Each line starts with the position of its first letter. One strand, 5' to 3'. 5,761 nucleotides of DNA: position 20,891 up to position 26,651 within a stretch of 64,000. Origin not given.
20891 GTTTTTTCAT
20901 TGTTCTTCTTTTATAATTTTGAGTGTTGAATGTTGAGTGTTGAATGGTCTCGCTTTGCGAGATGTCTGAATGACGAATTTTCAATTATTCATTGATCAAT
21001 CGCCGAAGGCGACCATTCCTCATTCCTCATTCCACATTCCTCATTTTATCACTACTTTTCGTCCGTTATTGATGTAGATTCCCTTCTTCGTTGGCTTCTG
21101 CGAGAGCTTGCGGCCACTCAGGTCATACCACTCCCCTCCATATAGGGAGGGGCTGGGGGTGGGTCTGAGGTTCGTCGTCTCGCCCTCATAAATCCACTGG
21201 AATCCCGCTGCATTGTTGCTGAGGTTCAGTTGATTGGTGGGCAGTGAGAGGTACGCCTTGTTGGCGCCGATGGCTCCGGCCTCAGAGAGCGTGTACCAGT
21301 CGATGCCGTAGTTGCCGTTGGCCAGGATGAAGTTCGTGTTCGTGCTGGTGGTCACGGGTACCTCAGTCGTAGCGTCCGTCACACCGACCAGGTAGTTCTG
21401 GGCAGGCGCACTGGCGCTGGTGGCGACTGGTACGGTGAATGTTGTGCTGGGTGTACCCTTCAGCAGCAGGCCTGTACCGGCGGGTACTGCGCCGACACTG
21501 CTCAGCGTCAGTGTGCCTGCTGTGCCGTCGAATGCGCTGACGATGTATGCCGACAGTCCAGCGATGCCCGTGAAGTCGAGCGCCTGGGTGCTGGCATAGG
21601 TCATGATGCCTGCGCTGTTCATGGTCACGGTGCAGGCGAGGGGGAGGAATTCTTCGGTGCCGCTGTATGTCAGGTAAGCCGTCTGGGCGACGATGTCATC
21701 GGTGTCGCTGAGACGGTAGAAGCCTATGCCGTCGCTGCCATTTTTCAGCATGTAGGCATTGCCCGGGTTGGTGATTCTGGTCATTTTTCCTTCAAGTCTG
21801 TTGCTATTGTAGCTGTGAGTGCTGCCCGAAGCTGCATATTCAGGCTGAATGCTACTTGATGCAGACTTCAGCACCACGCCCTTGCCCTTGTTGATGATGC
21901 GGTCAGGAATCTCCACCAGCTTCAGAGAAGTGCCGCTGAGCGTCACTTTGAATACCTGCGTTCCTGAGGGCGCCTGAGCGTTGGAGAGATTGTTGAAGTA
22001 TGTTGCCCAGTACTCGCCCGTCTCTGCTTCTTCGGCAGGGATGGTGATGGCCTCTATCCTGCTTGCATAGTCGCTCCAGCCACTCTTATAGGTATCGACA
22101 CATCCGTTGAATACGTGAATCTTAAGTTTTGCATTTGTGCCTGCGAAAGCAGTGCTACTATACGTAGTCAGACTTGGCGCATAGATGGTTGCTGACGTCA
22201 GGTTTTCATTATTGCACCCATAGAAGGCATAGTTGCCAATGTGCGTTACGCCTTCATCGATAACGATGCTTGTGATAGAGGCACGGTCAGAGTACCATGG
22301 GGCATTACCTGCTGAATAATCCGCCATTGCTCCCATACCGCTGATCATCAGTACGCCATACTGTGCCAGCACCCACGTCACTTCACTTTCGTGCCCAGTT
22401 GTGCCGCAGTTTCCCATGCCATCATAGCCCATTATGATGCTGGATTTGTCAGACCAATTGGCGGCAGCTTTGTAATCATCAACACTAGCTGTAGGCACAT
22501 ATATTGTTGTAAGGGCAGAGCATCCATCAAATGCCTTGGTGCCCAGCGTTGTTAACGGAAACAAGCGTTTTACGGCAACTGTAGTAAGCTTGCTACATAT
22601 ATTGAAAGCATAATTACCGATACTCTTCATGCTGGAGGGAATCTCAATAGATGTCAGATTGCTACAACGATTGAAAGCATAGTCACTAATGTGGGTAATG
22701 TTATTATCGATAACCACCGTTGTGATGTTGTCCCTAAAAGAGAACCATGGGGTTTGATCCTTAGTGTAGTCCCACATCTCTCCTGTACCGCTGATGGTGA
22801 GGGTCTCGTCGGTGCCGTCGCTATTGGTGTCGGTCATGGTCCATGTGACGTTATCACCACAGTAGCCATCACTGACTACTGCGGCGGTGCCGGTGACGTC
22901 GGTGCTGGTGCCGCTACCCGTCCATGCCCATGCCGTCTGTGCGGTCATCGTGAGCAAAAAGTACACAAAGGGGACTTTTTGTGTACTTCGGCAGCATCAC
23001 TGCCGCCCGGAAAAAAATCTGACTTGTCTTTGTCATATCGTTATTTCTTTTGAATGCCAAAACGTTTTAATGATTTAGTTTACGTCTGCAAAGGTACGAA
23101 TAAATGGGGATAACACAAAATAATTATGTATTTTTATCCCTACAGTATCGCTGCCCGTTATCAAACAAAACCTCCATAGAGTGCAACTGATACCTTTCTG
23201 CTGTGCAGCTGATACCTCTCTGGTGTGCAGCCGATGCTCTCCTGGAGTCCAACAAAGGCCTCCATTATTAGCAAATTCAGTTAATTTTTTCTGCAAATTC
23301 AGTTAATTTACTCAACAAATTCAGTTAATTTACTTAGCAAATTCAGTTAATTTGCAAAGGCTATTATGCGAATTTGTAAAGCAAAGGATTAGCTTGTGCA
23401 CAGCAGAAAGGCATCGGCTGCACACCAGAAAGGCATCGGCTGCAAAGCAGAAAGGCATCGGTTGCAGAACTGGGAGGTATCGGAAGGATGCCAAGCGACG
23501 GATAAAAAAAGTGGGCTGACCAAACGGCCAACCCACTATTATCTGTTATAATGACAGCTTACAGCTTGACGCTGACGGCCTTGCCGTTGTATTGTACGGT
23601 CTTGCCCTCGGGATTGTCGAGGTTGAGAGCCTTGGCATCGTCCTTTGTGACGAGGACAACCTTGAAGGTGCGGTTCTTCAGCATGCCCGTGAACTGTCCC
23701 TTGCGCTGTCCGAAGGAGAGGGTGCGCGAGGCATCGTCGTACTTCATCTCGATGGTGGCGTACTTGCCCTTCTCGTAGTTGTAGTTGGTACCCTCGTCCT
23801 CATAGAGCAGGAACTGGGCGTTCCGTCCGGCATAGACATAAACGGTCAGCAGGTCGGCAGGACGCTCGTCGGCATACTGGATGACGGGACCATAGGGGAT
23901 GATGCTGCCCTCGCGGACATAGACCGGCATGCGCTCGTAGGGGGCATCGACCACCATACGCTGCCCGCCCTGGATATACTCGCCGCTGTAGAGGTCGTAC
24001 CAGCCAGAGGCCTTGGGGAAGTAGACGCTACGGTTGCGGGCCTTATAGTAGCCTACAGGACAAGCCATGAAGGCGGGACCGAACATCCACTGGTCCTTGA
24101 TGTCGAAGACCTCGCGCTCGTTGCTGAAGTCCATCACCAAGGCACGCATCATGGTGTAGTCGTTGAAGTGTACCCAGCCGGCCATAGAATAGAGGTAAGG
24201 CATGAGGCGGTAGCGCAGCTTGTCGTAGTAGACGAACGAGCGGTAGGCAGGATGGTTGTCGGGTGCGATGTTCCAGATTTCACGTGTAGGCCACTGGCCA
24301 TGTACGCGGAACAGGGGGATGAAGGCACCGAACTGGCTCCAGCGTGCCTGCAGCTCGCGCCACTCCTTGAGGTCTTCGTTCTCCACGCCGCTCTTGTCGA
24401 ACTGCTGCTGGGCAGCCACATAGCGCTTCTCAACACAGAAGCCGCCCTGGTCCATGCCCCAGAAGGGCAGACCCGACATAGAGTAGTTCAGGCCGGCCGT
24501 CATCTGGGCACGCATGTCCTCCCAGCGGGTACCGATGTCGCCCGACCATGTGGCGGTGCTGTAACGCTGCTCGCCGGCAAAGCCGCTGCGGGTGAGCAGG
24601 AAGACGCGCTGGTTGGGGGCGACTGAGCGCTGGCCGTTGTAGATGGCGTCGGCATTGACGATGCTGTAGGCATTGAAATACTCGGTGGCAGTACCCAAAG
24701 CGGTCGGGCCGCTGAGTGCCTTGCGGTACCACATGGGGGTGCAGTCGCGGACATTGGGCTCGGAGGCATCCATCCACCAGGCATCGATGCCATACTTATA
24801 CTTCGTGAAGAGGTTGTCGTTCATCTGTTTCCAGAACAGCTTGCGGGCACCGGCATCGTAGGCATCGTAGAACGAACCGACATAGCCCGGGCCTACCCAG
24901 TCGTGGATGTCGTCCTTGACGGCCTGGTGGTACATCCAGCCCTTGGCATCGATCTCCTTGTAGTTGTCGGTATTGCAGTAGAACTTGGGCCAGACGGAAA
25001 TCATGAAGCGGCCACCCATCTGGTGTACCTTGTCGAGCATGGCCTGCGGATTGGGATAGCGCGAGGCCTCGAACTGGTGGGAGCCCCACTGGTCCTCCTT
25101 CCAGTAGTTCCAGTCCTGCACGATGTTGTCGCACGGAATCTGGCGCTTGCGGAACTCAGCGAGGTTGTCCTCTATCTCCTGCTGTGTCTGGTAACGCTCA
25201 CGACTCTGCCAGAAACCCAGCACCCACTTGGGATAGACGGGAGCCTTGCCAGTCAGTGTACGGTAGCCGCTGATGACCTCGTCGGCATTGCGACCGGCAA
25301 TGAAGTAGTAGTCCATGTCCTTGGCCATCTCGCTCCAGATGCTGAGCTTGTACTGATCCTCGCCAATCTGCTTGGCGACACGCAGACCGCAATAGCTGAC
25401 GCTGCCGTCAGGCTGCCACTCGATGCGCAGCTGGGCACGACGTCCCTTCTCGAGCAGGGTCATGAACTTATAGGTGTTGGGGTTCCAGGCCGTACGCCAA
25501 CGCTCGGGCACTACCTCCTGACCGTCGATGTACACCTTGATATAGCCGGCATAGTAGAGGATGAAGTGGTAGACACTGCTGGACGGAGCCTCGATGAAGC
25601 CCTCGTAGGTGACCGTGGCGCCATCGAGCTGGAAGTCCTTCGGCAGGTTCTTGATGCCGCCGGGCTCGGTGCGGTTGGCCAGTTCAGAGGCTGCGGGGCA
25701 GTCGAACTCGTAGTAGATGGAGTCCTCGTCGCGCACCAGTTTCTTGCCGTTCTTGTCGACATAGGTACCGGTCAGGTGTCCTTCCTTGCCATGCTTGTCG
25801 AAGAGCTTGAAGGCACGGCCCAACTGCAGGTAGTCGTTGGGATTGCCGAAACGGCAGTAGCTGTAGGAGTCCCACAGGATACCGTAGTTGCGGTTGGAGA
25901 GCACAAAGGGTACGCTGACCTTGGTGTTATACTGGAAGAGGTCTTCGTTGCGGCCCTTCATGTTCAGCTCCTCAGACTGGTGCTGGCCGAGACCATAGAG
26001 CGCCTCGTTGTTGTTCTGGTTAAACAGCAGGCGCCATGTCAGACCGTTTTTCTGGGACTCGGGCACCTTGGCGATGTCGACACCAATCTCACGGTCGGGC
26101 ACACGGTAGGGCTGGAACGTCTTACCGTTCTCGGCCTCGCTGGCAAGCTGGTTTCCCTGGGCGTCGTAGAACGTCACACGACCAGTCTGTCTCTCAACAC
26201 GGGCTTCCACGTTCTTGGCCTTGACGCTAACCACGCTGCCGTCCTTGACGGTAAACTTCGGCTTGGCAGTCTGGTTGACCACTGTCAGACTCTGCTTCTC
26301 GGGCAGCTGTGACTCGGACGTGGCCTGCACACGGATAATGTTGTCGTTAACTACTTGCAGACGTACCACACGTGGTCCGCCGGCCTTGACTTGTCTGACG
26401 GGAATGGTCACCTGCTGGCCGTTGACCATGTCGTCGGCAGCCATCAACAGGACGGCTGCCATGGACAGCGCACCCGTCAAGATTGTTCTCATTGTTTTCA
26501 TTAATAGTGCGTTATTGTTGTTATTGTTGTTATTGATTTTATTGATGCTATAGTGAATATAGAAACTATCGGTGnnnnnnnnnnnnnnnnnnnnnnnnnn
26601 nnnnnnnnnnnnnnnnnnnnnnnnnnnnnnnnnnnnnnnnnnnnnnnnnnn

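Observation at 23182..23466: A phased 22-bp repeat lattice lies upstream of the LRR gene: three inverted, four central and three direct units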

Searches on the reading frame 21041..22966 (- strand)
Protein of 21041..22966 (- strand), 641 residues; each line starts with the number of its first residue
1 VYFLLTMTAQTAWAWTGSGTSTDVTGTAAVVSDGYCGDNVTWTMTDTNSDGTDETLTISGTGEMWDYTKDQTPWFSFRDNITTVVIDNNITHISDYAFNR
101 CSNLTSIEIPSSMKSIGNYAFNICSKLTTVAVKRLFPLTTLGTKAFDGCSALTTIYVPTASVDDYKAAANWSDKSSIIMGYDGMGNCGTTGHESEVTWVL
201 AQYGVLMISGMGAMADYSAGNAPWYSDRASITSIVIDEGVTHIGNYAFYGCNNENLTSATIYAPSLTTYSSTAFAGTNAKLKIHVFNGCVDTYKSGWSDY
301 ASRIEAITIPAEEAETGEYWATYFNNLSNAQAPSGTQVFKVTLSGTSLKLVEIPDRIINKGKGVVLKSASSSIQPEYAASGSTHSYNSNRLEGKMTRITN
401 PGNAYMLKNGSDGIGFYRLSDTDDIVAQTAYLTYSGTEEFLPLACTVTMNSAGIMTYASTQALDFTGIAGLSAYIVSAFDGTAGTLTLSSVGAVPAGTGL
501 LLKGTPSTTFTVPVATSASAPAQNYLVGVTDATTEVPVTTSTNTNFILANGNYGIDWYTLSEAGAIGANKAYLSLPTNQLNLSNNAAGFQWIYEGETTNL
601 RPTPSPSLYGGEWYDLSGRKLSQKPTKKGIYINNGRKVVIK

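Call 7: search_protein_families(library=pfam, proteins=[window:21041-22966:-])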
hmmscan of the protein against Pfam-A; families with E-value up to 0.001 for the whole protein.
window:21041-22966:- (641 aa): 2 families
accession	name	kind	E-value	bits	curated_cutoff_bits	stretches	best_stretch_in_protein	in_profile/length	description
PF13306.12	LRR_5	-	4e-30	104.8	27.7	2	75-159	8-88/127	BspA type Leucine rich repeat region (6 copies)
PF13855.12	LRR_8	-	0.00021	21.4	27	0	87-127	10-51/61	Leucine rich repeat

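Call 54: find_homologous_proteins(query=window:21041-22948:-, max_evalue=1e-30)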
Query window:21041-22948:- (635 aa): 3223 proteins with E <= 1e-30 among 8000 candidates; the best 120 are listed.
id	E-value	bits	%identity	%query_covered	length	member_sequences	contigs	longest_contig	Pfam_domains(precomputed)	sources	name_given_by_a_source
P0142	0.0e+0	1367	97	100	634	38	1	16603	PF13306.13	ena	-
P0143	0.0e+0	1190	86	100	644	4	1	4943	PF13306.13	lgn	-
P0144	3.8e-153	529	36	47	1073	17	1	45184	PF13306.13,PF13855.13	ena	-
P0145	4.7e-146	506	41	46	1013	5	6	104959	PF13306.13,PF13855.13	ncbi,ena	-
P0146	2.8e-144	500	31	53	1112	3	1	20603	PF13306.13,PF13855.13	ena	-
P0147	3.9e-142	493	39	57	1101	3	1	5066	PF13306.13,PF13855.13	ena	-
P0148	2.1e-141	491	32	97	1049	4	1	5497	PF13306.13,PF13855.13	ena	-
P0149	2.2e-140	487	33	88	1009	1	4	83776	PF13306.13,PF13855.13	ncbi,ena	-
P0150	5.2e-140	486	33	88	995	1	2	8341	PF13306.13,PF13855.13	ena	-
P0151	6.5e-140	486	33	88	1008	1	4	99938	PF13306.13,PF13855.13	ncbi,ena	-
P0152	1.7e-139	484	44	64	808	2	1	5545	PF13306.13,PF13855.13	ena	-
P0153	2.7e-139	484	31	88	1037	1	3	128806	PF13306.13,PF13855.13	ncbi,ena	-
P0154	7.9e-137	475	40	47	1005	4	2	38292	PF13306.13,PF13855.13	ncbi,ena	-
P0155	3.1e-136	473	30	49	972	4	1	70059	PF13306.13,PF13855.13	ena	-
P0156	3.2e-136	473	41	40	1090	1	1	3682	PF13306.13,PF13855.13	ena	-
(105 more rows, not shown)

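Call 55: find_encoding_contigs(protein=P0142, flank=4000, max_places=8)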
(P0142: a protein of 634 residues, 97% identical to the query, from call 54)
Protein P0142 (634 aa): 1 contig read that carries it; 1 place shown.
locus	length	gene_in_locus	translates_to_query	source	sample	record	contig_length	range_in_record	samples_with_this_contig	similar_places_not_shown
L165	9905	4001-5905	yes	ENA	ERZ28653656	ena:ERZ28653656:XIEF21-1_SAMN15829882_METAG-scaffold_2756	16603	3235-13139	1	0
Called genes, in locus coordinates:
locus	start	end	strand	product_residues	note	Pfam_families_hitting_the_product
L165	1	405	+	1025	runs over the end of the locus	PF07494:Reg_prop (faint), PF08450:SGL (faint), PF07495:Y_Y_Y, PF02518:HATPase_c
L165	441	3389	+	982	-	PF13802:Gal_mutarotas_2, PF01055:Glyco_hydro_31_2nd, PF21365:Glyco_hydro_31_3rd, PF17137:DUF5110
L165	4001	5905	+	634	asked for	PF13306:LRR_5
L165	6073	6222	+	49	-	-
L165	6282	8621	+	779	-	PF13802:Gal_mutarotas_2, PF01055:Glyco_hydro_31_2nd, PF21365:Glyco_hydro_31_3rd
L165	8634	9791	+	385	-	PF13201:PCMD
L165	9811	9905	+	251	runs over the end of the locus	PF13568:OMP_b-brl_2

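Call 56: find_encoding_contigs(protein=P0143, flank=4000, max_places=8)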
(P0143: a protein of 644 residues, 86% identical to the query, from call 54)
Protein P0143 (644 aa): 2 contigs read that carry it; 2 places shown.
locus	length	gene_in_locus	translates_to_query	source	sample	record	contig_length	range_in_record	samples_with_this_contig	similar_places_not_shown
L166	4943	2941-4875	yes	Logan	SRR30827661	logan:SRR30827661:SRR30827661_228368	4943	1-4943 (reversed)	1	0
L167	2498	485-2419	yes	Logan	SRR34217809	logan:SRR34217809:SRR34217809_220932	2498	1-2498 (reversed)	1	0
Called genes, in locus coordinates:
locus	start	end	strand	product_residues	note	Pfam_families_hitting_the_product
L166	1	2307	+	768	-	?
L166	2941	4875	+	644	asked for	PF13306:LRR_5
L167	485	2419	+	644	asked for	PF13306:LRR_5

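Call 82: search_protein_families(library=ncbifam, proteins=[window:21041-22948:-], max_evalue=0.01)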
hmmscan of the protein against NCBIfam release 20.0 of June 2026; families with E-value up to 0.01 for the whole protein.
window:21041-22948:- (635 aa): 3 families
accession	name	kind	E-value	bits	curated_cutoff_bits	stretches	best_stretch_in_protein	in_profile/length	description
NF047961.1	adhesin_HupY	equivalog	1.8e-09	36.3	1250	1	74-153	187-263/978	leucine-rich repeat adhesin HupY/LrrG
NF045861.1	glide_Gli349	exception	0.0013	15.4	1750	1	71-124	2698-2749/3169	gliding machinery surface structure protein Gli349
NF005395.0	PRK06940.1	subfamily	0.0066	15.9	280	0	321-373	87-138/276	SDR family oxidoreductase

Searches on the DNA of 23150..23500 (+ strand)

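Call 12: search_dna_similar(query=window:23150-23500:+, collection=plasmids, mode=distant, max_evalue=0.01)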
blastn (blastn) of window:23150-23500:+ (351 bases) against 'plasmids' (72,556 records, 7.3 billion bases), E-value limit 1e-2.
No match.

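Call 13: search_dna_similar(query=window:23150-23500:+, collection=phages, mode=distant, max_evalue=0.01)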
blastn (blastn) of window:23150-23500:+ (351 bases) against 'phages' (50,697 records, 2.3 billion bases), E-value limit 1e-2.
No match.

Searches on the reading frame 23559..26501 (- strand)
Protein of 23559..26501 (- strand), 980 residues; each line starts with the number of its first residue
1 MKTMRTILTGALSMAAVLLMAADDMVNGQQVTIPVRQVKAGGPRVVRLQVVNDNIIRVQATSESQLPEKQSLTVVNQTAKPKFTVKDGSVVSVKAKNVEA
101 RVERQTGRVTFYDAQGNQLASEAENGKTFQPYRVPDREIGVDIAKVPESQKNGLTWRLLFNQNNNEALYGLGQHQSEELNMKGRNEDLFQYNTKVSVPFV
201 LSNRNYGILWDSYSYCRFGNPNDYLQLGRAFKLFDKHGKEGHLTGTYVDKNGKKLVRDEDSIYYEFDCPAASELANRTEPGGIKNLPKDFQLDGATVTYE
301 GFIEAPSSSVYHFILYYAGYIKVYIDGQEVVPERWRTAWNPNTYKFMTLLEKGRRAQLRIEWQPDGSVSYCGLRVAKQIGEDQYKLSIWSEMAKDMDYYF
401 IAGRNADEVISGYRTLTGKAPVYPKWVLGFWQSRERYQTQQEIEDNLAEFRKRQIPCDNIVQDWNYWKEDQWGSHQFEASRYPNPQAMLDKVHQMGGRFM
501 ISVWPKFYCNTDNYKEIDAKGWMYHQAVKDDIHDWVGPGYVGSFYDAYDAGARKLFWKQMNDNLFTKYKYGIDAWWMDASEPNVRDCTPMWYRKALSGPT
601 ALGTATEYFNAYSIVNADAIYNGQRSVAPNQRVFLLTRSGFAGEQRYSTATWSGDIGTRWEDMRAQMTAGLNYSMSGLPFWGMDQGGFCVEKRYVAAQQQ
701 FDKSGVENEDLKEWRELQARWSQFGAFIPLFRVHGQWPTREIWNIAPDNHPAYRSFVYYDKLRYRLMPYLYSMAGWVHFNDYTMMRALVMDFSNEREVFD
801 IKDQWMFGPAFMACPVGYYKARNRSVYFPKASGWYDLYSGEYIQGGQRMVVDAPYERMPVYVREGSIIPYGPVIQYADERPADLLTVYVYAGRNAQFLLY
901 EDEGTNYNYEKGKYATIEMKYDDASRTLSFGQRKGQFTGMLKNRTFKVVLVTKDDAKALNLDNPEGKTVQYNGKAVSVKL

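Call 7: search_protein_families(library=pfam, proteins=[window:23559-26501:-])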
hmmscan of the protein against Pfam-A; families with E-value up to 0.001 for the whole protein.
window:23559-26501:- (980 aa): 4 families
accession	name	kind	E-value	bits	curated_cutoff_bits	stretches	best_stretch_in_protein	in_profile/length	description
PF01055.32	Glyco_hydro_31_2nd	-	4.4e-91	306.1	23.5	1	421-773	2-328/328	Glycosyl hydrolases family 31 TIM-barrel domain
PF21365.3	Glyco_hydro_31_3rd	-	2.1e-26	92.6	24.4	1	782-868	2-87/87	Glycosyl hydrolase family 31 C-terminal domain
PF17137.9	DUF5110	-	7.5e-23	80.8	27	1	885-952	2-70/71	Domain of unknown function (DUF5110)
PF13802.12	Gal_mutarotas_2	-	2e-18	67.8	27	1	46-218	2-183/184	Glycosyl hydrolase 31 N-terminal galactose mutarotase-like domain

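Call 15: find_encoding_contigs(protein=window:23559-26501:-, flank=4000, max_places=10)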
Protein window:23559-26501:- (980 aa): no gene with exactly this product is on record in the collection.

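Call 16: find_homologous_proteins(query=window:23559-26501:-, max_evalue=1e-50)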
Query window:23559-26501:- (980 aa): 8000 proteins with E <= 1e-50 among 8000 candidates; the best 120 are listed.
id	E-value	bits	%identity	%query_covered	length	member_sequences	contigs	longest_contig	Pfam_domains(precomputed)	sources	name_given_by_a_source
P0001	0.0e+0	2222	95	100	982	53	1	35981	PF21365.4,PF13802.13,PF01055.33,PF17137.10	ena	-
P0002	0.0e+0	1990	84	100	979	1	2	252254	PF21365.4,PF13802.13,PF01055.33,PF17137.10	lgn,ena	-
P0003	0.0e+0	1952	82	100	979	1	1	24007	PF21365.4,PF13802.13,PF01055.33,PF17137.10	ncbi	-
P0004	0.0e+0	1943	81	100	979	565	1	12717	PF21365.4,PF13802.13,PF01055.33,PF17137.10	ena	-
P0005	0.0e+0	1940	81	100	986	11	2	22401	PF21365.4,PF13802.13,PF01055.33,PF17137.10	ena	-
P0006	0.0e+0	1937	83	99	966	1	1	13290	PF21365.4,PF13802.13,PF01055.33,PF17137.10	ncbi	-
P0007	0.0e+0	1937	80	100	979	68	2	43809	PF21365.4,PF13802.13,PF01055.33,PF17137.10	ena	-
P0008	0.0e+0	1937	82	99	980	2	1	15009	PF21365.4,PF13802.13,PF01055.33,PF17137.10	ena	-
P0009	0.0e+0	1934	82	100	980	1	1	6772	PF21365.4,PF13802.13,PF01055.33,PF17137.10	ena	-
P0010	0.0e+0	1929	82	99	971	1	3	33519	PF21365.4,PF13802.13,PF01055.33,PF17137.10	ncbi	-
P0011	0.0e+0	1928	82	99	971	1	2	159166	PF21365.4,PF13802.13,PF01055.33,PF17137.10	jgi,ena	-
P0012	0.0e+0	1928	81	100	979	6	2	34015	PF21365.4,PF13802.13,PF01055.33,PF17137.10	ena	-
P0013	0.0e+0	1927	81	100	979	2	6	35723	PF21365.4,PF13802.13,PF01055.33,PF17137.10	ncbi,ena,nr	ncbi:MAG: DUF5110 domain-containing protein [Prevotella sp.]|nr:DUF5110 domain-containing protein [P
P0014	0.0e+0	1926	82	99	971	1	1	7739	PF21365.4,PF13802.13,PF01055.33,PF17137.10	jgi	-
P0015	0.0e+0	1923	81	100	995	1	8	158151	PF21365.4,PF13802.13,PF01055.33,PF17137.10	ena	-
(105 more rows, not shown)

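Call 17: find_encoding_contigs(protein=P0001, flank=5000, max_places=6)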
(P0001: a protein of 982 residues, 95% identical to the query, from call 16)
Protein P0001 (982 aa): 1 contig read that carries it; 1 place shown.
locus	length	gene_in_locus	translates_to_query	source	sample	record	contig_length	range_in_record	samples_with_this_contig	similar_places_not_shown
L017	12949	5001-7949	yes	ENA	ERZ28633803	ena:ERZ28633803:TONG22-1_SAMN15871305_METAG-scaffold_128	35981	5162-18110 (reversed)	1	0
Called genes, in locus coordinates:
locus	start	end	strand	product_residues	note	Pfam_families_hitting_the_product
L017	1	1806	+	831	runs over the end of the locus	PF07494:Reg_prop (faint), PF16819:DUF5074 (faint), PF07495:Y_Y_Y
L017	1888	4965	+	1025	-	PF07494:Reg_prop (faint), PF08450:SGL (faint), PF07495:Y_Y_Y, PF02518:HATPase_c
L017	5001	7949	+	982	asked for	PF13802:Gal_mutarotas_2, PF01055:Glyco_hydro_31_2nd, PF21365:Glyco_hydro_31_3rd, PF17137:DUF5110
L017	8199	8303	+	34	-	-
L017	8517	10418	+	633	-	PF13306:LRR_5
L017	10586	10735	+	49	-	-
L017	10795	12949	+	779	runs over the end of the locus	PF13802:Gal_mutarotas_2, PF01055:Glyco_hydro_31_2nd, PF21365:Glyco_hydro_31_3rd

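Call 18: find_encoding_contigs(protein=P0002, flank=5000, max_places=4)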
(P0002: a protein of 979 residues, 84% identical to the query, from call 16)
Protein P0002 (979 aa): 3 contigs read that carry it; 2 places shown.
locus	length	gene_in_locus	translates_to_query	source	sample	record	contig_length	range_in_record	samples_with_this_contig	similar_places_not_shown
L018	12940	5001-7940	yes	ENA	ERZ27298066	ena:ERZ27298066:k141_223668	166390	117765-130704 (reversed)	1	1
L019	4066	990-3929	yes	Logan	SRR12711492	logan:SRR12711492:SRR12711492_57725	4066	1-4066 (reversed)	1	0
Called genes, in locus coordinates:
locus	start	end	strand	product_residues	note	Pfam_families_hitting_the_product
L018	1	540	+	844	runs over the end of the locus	PF13620:CarboxypepD_reg, PF13715:CarbopepD_reg_2, PF18939:DUF5686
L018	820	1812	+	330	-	PF00356:LacI, PF00532:Peripla_BP_1, PF13407:Peripla_BP_4, PF13377:Peripla_BP_3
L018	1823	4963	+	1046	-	PF07494:Reg_prop (faint), PF07495:Y_Y_Y, PF02518:HATPase_c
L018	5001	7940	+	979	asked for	PF13802:Gal_mutarotas_2, PF01055:Glyco_hydro_31_2nd, PF21365:Glyco_hydro_31_3rd, PF17137:DUF5110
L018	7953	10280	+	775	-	PF13802:Gal_mutarotas_2, PF01055:Glyco_hydro_31_2nd, PF21365:Glyco_hydro_31_3rd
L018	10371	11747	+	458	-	PF00295:Glyco_hydro_28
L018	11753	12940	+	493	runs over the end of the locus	PF00370:FGGY_N, PF02782:FGGY_C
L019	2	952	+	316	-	?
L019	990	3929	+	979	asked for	PF13802:Gal_mutarotas_2, PF01055:Glyco_hydro_31_2nd, PF21365:Glyco_hydro_31_3rd, PF17137:DUF5110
